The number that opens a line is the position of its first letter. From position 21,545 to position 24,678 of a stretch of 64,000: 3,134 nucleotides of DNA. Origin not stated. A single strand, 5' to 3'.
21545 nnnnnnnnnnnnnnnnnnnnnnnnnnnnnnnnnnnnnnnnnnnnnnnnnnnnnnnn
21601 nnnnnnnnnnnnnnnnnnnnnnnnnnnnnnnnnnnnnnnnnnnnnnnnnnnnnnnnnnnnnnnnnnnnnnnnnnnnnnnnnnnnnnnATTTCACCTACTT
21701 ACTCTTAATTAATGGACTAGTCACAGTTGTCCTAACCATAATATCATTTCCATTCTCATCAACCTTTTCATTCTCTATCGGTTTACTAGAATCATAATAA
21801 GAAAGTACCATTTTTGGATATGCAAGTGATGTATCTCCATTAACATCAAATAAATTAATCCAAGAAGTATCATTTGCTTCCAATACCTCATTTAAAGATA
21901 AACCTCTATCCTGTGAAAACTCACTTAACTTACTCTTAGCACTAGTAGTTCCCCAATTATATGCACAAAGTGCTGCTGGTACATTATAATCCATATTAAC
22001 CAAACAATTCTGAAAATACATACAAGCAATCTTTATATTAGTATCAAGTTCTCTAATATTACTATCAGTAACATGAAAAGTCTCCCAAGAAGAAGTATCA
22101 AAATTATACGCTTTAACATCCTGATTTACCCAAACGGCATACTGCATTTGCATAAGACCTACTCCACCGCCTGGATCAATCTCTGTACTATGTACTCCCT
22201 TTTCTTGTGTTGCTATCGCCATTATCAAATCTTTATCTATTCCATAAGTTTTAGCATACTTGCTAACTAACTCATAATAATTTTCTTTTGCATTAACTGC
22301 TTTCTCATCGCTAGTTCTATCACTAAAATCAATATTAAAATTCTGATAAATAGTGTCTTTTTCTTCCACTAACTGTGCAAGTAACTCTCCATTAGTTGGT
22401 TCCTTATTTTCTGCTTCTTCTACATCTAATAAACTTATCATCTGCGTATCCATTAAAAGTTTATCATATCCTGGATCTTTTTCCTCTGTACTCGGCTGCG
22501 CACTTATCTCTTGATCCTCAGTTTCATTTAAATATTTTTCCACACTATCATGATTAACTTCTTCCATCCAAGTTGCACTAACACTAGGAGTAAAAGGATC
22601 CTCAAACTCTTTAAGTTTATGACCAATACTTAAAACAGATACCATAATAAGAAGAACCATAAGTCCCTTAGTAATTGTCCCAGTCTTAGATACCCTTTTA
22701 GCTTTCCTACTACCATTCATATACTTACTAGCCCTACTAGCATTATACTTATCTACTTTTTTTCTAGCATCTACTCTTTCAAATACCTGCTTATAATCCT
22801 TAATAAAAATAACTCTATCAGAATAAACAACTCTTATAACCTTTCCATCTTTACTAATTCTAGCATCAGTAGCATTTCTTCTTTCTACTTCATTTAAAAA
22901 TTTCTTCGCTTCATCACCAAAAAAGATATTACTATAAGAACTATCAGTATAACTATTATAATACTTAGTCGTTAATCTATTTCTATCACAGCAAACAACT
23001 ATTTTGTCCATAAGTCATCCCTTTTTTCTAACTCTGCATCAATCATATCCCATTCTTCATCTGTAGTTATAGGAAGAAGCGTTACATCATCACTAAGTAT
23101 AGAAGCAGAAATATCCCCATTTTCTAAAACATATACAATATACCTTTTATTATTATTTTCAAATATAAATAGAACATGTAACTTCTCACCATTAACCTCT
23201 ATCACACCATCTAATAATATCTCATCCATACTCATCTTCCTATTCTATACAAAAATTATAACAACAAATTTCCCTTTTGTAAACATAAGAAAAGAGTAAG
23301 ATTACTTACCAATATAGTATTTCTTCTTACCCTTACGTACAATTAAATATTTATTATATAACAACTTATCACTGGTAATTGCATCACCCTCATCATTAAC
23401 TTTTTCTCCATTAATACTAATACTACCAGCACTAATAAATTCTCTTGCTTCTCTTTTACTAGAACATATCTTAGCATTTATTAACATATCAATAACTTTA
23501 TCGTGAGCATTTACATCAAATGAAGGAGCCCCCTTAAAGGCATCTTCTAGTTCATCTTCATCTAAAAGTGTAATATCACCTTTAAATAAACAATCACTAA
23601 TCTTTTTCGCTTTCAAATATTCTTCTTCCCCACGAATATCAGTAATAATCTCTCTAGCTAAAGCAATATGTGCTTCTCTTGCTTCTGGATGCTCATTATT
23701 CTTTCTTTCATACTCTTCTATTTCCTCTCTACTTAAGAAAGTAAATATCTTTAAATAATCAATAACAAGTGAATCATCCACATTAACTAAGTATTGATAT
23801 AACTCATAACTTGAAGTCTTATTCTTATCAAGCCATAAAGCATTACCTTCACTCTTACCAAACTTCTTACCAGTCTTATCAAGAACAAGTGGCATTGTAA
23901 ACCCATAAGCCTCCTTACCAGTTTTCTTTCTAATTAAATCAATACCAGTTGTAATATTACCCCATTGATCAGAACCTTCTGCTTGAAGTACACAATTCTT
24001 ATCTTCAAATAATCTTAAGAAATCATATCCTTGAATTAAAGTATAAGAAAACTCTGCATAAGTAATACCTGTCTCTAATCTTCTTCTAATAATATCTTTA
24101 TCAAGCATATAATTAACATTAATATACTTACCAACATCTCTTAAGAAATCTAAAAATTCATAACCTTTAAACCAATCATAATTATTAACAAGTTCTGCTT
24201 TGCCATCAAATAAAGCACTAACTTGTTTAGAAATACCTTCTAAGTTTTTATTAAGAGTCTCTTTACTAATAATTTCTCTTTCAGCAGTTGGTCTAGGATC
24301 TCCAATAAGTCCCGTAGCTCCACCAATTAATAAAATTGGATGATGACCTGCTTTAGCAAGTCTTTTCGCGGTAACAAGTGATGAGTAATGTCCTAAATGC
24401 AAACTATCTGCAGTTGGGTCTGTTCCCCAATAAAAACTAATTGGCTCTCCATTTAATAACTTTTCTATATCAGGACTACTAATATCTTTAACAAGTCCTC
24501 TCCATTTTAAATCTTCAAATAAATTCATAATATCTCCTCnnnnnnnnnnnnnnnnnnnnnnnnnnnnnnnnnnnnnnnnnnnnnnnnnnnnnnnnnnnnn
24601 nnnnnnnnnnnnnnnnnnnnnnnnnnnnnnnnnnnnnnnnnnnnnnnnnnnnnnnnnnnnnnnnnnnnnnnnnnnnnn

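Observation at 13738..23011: Type-IV-pilin-like operon encoding a 1343-aa pilin-adhesin with BspA-type LRRs, headed by a lytic transglycosylase and a hypervariable paralog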

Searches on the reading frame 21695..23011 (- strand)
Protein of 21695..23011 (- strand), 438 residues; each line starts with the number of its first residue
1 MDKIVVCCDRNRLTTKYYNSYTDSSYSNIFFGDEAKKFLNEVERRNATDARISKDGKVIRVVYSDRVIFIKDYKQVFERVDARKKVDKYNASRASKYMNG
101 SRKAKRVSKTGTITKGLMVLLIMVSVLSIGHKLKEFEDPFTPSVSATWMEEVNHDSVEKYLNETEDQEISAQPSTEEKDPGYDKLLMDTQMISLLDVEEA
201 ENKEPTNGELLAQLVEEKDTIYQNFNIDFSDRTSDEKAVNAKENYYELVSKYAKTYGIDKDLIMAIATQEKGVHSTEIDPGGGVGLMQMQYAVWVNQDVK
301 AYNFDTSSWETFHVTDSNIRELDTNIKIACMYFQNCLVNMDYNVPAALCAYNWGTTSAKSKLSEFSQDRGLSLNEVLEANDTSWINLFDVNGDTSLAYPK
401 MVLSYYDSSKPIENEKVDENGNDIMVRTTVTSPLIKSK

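Call 5: search_protein_families(library=pfam, proteins=[window:21695-23011:-], max_evalue=0.01)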
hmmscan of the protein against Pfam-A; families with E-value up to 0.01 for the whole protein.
window:21695-23011:- (438 aa): 1 family
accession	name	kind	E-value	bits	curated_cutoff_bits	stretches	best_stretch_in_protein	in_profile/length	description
PF01464.25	SLT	-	1.1e-10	41.5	21.3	1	248-364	2-107/117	Transglycosylase SLT domain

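Call 6: search_protein_families(library=ncbifam, proteins=[window:21695-23011:-], max_evalue=0.01)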
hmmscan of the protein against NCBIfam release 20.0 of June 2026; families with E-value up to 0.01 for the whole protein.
window:21695-23011:- (438 aa): 4 families
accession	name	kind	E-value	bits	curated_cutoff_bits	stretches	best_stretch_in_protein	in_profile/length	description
NF047373.1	BB0259_flg_lyt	exception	7.2e-06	25.1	234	1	244-356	547-648/705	flagellar assembly lytic transglycosylase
NF008631.0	PRK11619.1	equivalog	1.5e-05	23.6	536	1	245-363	479-590/644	murein transglycosylase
NF008670.0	PRK11671.1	equivalog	0.00011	21.5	375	1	243-373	190-318/359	membrane-bound lytic murein transglycosylase MltC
NF012014.0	PRK15470.1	equivalog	0.004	16.8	233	1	244-333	38-121/203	membrane-bound lytic murein transglycosylase EmtA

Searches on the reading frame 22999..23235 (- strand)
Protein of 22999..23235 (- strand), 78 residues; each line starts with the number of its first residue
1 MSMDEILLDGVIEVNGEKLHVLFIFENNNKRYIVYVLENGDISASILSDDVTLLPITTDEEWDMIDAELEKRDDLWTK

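Call 10: search_protein_families(library=pfam, proteins=[window:22999-23235:-], max_evalue=0.001)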
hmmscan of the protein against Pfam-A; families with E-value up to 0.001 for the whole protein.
window:22999-23235:- (78 aa): 1 family
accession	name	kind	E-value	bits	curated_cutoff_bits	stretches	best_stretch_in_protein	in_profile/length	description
PF06949.16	DUF1292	-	2.8e-06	28.6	24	1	18-71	7-72/75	Protein of unknown function (DUF1292)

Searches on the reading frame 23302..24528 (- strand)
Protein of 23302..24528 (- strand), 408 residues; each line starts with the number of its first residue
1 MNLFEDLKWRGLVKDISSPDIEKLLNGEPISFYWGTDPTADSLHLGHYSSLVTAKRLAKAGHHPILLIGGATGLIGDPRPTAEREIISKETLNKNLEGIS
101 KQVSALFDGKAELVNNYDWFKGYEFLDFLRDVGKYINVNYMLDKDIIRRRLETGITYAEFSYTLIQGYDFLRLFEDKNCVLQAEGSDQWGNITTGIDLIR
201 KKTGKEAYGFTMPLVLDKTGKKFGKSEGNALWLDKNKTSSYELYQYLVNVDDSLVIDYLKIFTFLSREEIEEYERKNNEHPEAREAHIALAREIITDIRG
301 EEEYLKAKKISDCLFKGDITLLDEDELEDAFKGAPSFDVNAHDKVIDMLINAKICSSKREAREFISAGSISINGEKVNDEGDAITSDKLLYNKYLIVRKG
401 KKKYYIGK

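Call 7: search_protein_families(library=pfam, proteins=[window:23302-24528:-], max_evalue=0.001)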
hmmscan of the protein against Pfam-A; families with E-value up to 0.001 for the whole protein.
window:23302-24528:- (408 aa): 3 families
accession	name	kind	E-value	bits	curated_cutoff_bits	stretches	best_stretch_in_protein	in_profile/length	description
PF00579.31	tRNA-synt_1b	-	1.6e-71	241.5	21.1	1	27-315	3-291/292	tRNA synthetases class I (W and Y)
PF22421.1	SYY_C-terminal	-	9.2e-26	90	27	1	326-406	1-82/83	Tyrosine--tRNA ligase SYY-like C-terminal domain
PF01479.30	S4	-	6.7e-09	35.8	22.8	1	347-385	4-43/48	S4 domain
